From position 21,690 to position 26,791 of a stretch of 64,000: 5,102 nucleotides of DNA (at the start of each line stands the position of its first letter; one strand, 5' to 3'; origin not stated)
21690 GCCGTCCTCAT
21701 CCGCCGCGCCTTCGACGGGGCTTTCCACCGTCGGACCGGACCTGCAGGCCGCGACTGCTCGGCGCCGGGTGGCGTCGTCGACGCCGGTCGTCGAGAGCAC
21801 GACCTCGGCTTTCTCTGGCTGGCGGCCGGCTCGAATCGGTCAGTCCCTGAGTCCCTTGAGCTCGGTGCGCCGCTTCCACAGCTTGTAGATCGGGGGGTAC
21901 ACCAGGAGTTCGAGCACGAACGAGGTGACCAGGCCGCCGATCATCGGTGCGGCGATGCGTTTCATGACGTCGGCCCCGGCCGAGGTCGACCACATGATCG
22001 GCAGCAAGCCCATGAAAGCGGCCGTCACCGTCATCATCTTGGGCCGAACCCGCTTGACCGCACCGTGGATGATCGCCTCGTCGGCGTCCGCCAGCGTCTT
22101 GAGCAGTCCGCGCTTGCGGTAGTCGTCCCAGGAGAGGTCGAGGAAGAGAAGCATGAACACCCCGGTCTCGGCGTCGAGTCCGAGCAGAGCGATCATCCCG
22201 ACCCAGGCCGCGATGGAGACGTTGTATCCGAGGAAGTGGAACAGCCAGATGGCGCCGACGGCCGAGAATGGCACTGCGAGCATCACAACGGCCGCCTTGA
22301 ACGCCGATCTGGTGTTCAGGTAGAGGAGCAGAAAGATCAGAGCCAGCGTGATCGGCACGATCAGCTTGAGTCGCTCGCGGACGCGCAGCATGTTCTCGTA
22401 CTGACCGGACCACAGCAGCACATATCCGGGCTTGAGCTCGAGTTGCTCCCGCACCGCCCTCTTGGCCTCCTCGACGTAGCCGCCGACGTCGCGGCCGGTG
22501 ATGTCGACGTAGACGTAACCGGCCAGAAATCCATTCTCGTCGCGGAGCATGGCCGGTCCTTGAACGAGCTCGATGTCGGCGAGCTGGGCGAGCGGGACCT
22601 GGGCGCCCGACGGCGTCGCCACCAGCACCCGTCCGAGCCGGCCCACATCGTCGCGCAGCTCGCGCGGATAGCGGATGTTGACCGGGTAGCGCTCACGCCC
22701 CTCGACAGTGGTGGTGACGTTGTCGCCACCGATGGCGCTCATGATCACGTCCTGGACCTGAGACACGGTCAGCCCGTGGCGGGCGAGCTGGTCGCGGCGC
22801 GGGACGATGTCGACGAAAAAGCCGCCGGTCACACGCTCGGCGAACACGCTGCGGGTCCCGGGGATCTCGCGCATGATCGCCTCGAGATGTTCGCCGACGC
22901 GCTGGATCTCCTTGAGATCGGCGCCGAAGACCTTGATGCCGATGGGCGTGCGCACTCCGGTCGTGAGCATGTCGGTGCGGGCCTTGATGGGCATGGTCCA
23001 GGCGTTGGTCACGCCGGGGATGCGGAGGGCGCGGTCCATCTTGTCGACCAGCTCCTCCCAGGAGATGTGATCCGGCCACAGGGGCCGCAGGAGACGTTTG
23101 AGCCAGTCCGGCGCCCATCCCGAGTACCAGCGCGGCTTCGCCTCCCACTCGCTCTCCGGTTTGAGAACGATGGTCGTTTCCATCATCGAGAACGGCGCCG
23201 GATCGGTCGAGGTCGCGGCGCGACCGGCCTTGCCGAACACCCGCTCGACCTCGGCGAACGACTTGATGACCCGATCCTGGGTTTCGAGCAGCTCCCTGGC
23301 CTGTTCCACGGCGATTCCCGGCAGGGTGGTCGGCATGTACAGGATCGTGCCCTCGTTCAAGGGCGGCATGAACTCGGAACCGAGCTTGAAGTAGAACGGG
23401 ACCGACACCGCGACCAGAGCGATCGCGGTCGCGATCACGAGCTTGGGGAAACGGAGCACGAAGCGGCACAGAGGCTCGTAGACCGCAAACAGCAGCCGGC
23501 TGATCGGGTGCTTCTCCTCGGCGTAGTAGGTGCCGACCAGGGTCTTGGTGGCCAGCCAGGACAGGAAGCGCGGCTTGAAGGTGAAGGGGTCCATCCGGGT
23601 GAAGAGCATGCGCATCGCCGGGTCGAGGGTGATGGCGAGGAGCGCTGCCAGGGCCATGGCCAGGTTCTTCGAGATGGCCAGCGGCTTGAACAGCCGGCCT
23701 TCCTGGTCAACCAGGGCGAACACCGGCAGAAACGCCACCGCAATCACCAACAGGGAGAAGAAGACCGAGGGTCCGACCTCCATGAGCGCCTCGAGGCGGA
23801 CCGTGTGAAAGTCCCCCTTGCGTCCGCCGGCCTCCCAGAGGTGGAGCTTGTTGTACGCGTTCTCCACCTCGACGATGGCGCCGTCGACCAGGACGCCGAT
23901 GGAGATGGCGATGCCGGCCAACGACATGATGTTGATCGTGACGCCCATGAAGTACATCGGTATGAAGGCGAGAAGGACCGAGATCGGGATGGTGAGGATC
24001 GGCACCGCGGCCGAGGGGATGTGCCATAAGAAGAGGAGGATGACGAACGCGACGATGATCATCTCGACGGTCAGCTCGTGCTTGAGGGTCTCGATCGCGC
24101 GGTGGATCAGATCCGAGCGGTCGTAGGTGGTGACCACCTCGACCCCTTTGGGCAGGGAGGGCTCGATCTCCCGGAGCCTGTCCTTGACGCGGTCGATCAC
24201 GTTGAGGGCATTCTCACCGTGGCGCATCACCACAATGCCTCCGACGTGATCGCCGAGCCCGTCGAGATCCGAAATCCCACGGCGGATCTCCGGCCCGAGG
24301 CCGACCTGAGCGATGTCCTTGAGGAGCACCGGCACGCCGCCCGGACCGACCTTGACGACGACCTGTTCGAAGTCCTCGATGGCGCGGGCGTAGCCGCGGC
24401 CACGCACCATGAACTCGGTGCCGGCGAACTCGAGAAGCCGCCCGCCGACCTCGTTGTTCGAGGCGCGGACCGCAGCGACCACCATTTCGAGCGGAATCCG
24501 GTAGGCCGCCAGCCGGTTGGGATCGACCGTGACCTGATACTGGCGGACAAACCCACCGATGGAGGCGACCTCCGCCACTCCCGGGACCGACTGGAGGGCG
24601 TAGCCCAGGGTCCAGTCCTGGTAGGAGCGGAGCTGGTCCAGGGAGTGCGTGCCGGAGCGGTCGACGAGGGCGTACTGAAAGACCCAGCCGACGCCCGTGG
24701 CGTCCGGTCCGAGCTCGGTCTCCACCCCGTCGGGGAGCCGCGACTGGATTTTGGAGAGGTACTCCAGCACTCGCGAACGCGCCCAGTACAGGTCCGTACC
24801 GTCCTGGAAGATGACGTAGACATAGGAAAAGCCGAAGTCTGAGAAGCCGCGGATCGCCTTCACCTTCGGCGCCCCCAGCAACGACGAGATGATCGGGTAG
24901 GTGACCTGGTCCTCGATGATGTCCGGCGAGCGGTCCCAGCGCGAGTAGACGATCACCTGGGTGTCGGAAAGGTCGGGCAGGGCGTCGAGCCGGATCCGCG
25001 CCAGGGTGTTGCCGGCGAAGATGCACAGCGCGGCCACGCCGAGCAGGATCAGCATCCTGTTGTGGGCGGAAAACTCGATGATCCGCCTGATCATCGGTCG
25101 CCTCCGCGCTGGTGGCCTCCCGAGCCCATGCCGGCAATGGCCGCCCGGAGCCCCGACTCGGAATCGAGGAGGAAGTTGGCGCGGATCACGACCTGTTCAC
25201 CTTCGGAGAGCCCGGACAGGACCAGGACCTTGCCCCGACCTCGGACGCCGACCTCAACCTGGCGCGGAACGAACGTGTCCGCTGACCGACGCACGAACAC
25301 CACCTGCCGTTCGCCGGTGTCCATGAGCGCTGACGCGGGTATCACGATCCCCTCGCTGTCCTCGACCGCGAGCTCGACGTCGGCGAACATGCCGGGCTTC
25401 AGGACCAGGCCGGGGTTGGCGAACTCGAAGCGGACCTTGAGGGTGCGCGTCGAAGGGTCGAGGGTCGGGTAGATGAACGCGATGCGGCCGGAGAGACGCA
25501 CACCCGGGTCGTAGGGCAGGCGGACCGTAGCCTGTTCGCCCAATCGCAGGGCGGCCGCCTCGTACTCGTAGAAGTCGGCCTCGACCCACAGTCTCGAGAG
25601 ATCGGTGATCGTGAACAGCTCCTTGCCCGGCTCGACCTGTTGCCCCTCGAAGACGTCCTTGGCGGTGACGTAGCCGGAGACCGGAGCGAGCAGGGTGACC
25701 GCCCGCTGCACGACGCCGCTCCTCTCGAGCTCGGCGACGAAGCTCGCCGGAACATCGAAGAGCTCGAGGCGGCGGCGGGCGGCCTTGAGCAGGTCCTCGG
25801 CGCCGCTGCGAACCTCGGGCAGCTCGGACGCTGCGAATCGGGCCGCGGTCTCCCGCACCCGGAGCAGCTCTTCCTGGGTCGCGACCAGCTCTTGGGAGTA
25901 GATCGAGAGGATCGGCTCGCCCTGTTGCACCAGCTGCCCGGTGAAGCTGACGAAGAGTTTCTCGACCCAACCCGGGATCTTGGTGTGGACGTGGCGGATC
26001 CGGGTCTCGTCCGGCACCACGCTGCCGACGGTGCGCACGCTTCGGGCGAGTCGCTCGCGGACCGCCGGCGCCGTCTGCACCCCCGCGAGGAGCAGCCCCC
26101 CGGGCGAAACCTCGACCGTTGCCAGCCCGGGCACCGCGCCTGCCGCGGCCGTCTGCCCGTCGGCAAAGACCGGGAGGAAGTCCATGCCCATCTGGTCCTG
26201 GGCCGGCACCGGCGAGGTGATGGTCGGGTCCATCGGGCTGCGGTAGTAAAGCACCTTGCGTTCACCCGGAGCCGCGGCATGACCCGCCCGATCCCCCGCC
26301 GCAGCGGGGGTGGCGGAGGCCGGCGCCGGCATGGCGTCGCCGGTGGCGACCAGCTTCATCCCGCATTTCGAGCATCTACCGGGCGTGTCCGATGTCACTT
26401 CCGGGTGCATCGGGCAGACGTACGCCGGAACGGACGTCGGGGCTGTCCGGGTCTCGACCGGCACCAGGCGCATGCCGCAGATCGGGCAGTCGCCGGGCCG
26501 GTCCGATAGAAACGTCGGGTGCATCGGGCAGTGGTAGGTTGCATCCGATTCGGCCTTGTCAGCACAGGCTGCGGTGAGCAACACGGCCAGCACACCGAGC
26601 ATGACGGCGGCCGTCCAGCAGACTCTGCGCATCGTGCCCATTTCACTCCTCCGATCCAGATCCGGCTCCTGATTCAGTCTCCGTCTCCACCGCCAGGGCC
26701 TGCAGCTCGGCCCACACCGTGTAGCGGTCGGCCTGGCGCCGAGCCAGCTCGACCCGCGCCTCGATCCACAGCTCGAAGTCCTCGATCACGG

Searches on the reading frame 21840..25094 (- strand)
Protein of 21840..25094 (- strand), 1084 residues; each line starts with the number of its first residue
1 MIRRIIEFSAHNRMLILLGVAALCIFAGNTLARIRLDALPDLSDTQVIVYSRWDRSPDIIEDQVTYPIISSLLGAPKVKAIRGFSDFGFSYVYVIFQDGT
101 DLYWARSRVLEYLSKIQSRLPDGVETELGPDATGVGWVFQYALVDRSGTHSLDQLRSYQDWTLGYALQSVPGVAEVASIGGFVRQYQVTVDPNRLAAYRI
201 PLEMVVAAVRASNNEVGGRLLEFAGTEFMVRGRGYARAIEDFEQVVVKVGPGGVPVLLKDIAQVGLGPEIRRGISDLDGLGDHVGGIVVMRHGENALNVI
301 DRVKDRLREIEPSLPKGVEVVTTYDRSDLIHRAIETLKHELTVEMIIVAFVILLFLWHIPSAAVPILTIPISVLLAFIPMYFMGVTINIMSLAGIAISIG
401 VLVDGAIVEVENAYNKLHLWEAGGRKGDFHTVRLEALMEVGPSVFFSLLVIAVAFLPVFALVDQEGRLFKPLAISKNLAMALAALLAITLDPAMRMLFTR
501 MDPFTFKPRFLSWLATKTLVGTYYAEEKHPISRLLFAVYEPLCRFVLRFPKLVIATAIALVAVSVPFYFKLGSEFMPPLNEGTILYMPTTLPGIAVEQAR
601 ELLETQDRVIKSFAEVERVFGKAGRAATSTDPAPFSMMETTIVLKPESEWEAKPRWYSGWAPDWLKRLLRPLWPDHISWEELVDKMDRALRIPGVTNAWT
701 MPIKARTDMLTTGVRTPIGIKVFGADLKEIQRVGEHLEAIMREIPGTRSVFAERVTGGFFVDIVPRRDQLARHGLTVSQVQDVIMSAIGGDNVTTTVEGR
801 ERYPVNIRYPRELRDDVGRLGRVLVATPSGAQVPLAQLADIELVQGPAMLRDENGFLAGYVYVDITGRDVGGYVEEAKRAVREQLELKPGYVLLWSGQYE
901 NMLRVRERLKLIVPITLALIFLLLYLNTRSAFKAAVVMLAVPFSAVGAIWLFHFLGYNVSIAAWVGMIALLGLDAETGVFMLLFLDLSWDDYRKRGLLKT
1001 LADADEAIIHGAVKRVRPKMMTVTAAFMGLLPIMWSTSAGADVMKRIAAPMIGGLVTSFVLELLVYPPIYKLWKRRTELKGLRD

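Call 70: search_protein_families(library=pfam, proteins=[window:21840-25094:-], max_evalue=0.00001)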
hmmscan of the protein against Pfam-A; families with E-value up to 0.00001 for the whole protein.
window:21840-25094:- (1084 aa): 2 families
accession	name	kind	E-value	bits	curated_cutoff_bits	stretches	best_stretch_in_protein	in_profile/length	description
PF00873.25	ACR_tran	-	1.2e-207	692.4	28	2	5-652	1-628/1021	AcrB/AcrD/AcrF family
PF03176.21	MMPL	-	4.1e-07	29.7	20.5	0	294-504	101-308/333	MMPL family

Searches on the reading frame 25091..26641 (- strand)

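Call 70: search_protein_families(library=pfam, proteins=[window:25091-26641:-], max_evalue=0.00001)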
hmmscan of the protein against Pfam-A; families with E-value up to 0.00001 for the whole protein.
window:25091-26641:- (516 aa): 3 families
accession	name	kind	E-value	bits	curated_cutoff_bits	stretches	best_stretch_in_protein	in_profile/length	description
PF16576.10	HlyD_D23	-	8.6e-75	251.1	30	1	198-420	2-214/214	Barrel-sandwich domain of CusB or HlyD membrane-fusion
PF19335.5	HMBD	-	1.4e-24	86.1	23.6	2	74-99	2-27/28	Heavy metal binding domain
PF13437.12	HlyD_3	-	2.9e-22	79.9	22.2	1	316-417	1-106/106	HlyD family secretion protein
